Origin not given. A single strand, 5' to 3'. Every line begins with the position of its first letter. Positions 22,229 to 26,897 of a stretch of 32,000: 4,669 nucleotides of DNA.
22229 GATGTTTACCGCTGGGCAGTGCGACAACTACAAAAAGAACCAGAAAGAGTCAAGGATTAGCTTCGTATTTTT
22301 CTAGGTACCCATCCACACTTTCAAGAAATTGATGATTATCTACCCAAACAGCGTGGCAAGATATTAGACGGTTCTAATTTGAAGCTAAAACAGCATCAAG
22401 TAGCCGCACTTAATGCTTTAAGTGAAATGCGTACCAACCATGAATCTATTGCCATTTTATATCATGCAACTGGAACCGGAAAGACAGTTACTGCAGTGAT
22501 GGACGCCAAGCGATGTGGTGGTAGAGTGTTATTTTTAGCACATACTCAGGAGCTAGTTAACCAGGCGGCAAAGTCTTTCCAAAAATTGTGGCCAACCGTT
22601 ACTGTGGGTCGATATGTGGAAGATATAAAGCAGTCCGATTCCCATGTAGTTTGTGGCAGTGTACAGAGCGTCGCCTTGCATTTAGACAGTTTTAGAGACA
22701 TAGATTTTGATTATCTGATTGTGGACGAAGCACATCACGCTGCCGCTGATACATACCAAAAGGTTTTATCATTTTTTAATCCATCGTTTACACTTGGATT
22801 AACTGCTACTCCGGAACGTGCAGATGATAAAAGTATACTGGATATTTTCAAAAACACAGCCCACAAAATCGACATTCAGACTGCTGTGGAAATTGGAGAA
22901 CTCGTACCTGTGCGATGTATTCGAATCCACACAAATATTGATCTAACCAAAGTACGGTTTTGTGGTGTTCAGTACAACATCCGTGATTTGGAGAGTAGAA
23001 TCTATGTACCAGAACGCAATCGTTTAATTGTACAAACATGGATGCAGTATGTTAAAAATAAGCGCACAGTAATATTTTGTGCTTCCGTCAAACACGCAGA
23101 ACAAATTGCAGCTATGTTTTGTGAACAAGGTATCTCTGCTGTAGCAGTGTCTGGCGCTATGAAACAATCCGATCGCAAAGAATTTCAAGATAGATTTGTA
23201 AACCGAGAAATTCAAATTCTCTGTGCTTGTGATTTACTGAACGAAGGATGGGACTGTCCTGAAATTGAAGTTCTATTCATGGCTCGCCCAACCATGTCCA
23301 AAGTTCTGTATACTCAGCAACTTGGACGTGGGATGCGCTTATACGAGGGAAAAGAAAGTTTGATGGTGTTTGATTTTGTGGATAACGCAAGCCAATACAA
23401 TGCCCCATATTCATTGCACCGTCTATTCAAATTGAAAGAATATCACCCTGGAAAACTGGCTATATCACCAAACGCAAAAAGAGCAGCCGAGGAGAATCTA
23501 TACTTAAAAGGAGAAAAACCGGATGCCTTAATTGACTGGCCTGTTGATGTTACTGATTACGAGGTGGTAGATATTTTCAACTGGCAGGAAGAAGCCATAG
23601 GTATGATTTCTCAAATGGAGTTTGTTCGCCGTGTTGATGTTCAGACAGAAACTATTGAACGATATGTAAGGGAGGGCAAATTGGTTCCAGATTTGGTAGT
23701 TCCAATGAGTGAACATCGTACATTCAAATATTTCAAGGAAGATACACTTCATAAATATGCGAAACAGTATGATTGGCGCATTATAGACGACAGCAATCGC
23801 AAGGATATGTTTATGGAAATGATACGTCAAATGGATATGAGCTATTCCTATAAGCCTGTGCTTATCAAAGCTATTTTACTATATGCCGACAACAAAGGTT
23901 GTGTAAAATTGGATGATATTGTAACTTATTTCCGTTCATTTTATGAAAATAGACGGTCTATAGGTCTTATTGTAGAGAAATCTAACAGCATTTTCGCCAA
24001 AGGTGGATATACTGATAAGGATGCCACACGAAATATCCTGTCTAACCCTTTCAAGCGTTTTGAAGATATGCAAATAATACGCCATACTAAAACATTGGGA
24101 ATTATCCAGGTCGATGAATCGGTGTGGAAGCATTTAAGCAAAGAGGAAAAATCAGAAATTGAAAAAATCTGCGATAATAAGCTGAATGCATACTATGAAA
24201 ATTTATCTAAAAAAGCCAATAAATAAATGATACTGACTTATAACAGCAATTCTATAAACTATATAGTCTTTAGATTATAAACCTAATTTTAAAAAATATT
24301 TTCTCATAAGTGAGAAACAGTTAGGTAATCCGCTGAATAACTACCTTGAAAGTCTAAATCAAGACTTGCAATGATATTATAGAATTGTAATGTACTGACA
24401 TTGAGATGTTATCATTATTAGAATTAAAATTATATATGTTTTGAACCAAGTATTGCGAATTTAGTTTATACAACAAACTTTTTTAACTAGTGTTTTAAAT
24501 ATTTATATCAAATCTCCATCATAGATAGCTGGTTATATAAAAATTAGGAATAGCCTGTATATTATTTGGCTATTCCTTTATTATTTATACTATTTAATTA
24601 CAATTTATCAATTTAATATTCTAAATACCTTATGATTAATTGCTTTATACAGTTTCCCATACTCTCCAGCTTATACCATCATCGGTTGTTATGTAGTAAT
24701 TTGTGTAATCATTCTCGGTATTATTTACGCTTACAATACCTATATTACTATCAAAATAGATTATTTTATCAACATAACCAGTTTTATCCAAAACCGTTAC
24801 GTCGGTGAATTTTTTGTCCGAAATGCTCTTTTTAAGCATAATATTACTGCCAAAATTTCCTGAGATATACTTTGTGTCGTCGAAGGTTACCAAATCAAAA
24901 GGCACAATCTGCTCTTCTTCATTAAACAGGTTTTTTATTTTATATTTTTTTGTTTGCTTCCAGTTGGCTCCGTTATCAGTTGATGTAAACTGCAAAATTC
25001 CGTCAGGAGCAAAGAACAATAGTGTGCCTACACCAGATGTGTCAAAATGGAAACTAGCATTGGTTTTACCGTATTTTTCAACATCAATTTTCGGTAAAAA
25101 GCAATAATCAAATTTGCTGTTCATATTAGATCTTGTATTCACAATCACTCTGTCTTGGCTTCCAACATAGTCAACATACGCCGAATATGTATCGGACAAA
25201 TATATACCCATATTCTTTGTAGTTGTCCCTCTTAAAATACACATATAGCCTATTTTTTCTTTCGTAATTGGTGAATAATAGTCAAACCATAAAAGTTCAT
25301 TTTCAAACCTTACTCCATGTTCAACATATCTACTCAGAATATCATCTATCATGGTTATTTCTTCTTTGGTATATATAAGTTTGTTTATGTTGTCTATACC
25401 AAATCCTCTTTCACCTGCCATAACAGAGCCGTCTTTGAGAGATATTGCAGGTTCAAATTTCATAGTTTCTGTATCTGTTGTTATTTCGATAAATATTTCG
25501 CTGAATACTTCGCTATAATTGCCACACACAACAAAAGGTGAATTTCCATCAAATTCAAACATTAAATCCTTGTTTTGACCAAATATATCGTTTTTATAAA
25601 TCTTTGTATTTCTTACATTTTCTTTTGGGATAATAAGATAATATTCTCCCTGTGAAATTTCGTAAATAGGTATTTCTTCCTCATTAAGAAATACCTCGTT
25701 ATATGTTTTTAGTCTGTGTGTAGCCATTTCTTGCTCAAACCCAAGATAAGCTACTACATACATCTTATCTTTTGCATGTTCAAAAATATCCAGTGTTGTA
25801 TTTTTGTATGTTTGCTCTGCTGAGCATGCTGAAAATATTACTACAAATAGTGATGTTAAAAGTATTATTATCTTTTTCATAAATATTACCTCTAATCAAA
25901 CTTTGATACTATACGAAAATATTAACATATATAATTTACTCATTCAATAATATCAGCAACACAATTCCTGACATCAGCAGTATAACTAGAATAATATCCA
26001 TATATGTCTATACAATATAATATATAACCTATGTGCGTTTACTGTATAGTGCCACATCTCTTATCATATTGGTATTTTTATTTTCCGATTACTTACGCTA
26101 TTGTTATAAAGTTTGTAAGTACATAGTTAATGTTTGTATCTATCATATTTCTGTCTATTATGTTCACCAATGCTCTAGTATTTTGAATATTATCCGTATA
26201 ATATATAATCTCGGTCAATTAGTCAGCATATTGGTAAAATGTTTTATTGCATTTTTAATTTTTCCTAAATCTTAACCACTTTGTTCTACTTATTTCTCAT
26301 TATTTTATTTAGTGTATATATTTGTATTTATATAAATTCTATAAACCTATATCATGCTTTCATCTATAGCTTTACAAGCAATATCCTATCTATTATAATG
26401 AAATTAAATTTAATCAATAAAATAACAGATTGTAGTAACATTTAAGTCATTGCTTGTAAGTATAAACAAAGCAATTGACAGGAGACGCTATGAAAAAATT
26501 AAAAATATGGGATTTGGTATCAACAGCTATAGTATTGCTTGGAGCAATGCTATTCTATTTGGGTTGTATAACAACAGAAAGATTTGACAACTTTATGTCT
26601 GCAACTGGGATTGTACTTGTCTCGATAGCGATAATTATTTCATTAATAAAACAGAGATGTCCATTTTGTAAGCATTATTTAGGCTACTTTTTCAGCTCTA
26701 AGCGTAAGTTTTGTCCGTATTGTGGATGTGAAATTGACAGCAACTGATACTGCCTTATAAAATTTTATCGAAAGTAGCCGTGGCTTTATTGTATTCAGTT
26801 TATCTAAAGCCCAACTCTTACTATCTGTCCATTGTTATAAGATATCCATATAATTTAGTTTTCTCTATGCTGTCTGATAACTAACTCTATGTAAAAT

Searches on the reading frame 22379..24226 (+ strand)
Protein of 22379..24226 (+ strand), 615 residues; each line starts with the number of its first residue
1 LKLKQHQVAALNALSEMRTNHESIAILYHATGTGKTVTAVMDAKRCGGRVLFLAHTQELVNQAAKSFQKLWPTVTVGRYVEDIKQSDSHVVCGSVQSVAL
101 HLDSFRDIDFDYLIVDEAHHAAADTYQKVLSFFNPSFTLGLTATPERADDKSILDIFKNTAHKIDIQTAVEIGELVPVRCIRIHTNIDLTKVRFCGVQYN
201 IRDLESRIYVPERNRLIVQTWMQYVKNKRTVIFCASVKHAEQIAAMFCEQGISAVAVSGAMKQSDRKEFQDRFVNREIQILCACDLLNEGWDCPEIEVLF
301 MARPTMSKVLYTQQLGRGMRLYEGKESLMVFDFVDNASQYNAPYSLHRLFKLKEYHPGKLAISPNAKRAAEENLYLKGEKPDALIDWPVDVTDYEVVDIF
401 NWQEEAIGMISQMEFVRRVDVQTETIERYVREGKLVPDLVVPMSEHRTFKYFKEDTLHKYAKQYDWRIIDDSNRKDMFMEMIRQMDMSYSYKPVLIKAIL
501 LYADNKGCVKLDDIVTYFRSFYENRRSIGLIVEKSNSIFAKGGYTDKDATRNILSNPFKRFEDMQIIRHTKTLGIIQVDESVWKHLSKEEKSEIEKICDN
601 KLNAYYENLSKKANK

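Call 9: search_protein_families(library=pfam, proteins=[window:22379-24226:+], max_evalue=0.01)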
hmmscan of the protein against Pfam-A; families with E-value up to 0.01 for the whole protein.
window:22379-24226:+ (615 aa): 6 families
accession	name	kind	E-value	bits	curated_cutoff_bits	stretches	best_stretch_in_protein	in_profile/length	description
PF04851.21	ResIII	-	7e-33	114.3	22.5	1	1-147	2-164/164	Type III restriction enzyme, res subunit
PF00271.37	Helicase_C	-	1.8e-16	60.8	23.5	1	223-320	11-108/110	Helicase conserved C-terminal domain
PF18766.7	SWI2_SNF2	-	2.2e-14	54.1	26.7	1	6-190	1-200/221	SWI2/SNF2 ATPase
PF00270.35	DEAD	-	1.8e-11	44.5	26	1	7-147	4-162/167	DEAD/DEAH box helicase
PF00176.29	SNF2-rel_dom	-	0.00024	20.7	24.9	1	6-145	1-163/290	SNF2-related domain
PF13604.12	AAA_30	-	0.00063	20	27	1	4-132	3-111/191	AAA domain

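Call 44: search_protein_families(library=padloc, max_evalue=0.01, proteins=[window:22379-24226:+])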
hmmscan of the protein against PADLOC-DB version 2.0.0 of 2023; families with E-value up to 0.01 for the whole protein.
window:22379-24226:+ (615 aa): 30 families (the best 25 are shown)
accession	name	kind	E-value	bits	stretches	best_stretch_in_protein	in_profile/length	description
PDLC03658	mREase_IV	-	1.4e-50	170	1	7-340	227-565/953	Type IV methyl-directed restriction enzyme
PDLC03659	mREase_IV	-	7.8e-44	147.8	1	9-336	228-568/945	Type IV methyl-directed restriction enzyme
PDLC02707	PbeA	-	1.2e-31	108.1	2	225-334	521-630/672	PbeA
PDLC02704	PbeA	-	1.1e-24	84.9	3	225-341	528-651/682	PbeA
PDLC03049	REase_I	-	1.2e-23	81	1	6-485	171-685/807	Type I restriction enzyme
PDLC03047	REase_I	-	2.3e-21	73.3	2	6-187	347-537/1107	Type I restriction enzyme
PDLC02705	PbeA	-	7.4e-15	52.1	2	228-335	526-634/691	PbeA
PDLC02706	PbeA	-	2.2e-12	44.4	2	261-335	599-673/722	PbeA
PDLC03928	PsyrT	-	4.9e-12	42.9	1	226-320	240-334/689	-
PDLC02864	DpdF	-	3.2e-11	40.7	1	218-339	225-346/610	DpdF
PDLC02861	DpdF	-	3.9e-11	40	1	218-336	230-348/611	DpdF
PDLC02870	DpdF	-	3.6e-10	37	1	223-335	222-334/534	DpdF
PDLC03653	REase_III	-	1.3e-09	34.8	1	97-321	247-469/883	Type III restriction enzyme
PDLC03042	REase_I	-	3.5e-07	26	1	199-340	693-851/1170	Type I restriction enzyme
PDLC01089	C3a193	-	4.4e-07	26.6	1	112-341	374-600/983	poss. alt. Cas3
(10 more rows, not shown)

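Call 45: search_protein_families(library=ncbifam, max_evalue=0.1, proteins=[window:22379-24226:+])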
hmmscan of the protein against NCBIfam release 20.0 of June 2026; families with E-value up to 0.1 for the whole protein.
window:22379-24226:+ (615 aa): 38 families (the best 25 are shown)
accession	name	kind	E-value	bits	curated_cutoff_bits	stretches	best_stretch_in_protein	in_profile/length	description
NF053632.1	heli_RadD_YejH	equivalog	1.8e-43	148.7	720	1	1-339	1-360/573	DNA repair helicase RadD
NF046051.1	restrict_EcoAI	equivalog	1.3e-34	119.8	550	1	6-341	161-536/768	EcoAI/FtnUII family type I restriction enzme subunit R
NF008521.0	PRK11448.1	equivalog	1.2e-18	66.7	729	2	197-335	665-816/1123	type I restriction-modification system endonuclease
TIGR04095.1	dnd_restrict_1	equivalog_domain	5.6e-17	61.9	600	2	235-334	296-396/451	DNA phosphorothioation system restriction enzyme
NF010337.0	PRK13766.1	equivalog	1.2e-16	60.1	610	2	213-329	352-476/781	Hef nuclease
NF008744.0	PRK11776.1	equivalog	2.5e-14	52.7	524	1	215-321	230-336/460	ATP-dependent RNA helicase DbpA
NF045503.1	repair_heli_XPB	equivalog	5.4e-13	48.3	610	1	2-348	183-534/548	DNA repair helicase XPB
NF003673.1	PRK05298.1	equivalog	1.2e-12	47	743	2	5-80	12-87/653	excinuclease ABC subunit UvrB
TIGR00631.1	uvrb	equivalog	1.4e-12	46.7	750.1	2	6-80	13-87/658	excinuclease ABC subunit UvrB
TIGR00614.1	recQ_fam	subfamily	1.1e-11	44.2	219.8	1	210-337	205-336/470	RecQ family ATP-dependent DNA helicase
TIGR01389.1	recQ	equivalog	2.8e-10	39.3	640.2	1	215-337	212-334/591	DNA helicase RecQ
TIGR00348.1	hsdR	subfamily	4.7e-10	38.6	284.55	1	15-178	260-445/674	HsdR family type I site-specific deoxyribonuclease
NF008394.0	PRK11192.1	equivalog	1.4e-09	37.4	507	1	220-320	240-340/441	ATP-dependent RNA helicase SrmB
NF008279.0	PRK11057.1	equivalog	4.9e-09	35.1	1015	1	220-336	229-345/608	ATP-dependent DNA helicase RecQ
NF053711.1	RNA_heli_RhlE1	exception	1.3e-06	27.4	750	1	222-320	239-337/434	RNA helicase RhlE1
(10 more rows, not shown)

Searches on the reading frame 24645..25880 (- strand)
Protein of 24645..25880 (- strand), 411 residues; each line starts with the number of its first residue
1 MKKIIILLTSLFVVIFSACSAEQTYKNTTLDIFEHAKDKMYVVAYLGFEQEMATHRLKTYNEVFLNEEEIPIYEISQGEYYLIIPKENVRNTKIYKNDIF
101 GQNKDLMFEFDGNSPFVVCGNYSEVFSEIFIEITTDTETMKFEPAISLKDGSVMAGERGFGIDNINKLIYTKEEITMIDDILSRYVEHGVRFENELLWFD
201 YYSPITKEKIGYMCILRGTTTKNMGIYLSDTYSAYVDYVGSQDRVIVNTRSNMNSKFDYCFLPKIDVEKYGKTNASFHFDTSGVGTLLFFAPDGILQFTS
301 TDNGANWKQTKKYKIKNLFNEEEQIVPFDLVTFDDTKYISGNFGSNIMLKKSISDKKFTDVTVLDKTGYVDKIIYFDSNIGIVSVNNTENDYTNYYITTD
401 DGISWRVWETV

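Call 9: search_protein_families(library=pfam, proteins=[window:24645-25880:-], max_evalue=0.01)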
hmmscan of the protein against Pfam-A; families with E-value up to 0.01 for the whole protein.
window:24645-25880:- (411 aa): 1 family
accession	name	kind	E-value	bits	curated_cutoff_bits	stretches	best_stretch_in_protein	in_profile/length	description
PF02012.26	BNR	-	0.00024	21.1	27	0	298-308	1-11/12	BNR/Asp-box repeat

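Call 44: search_protein_families(library=padloc, max_evalue=0.01, proteins=[window:24645-25880:-])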
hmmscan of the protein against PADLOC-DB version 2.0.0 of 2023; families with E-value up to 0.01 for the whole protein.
window:24645-25880:- (411 aa): 0 families

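Call 45: search_protein_families(library=ncbifam, max_evalue=0.1, proteins=[window:24645-25880:-])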
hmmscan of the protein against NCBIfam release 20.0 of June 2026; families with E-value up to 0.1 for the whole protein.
window:24645-25880:- (411 aa): 0 families

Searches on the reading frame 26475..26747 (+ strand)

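Call 9: search_protein_families(library=pfam, proteins=[window:26475-26747:+], max_evalue=0.01)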
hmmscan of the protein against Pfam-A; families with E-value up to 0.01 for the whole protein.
window:26475-26747:+ (90 aa): 4 families
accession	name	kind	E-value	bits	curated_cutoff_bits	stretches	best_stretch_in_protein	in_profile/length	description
PF16357.10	PepSY_TM_like_2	-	0.00076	20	27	1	6-51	3-48/197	Putative PepSY_TM-like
PF04549.19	CD47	-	0.0042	17.7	25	1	8-66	33-85/147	CD47 transmembrane region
PF23145.1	Zf_2nd_IFT121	-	0.006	16.7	25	1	61-87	18-44/45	IFT121, second zinc finger domain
PF02109.21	DAD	-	0.0066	17.2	27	1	6-86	17-97/109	DAD family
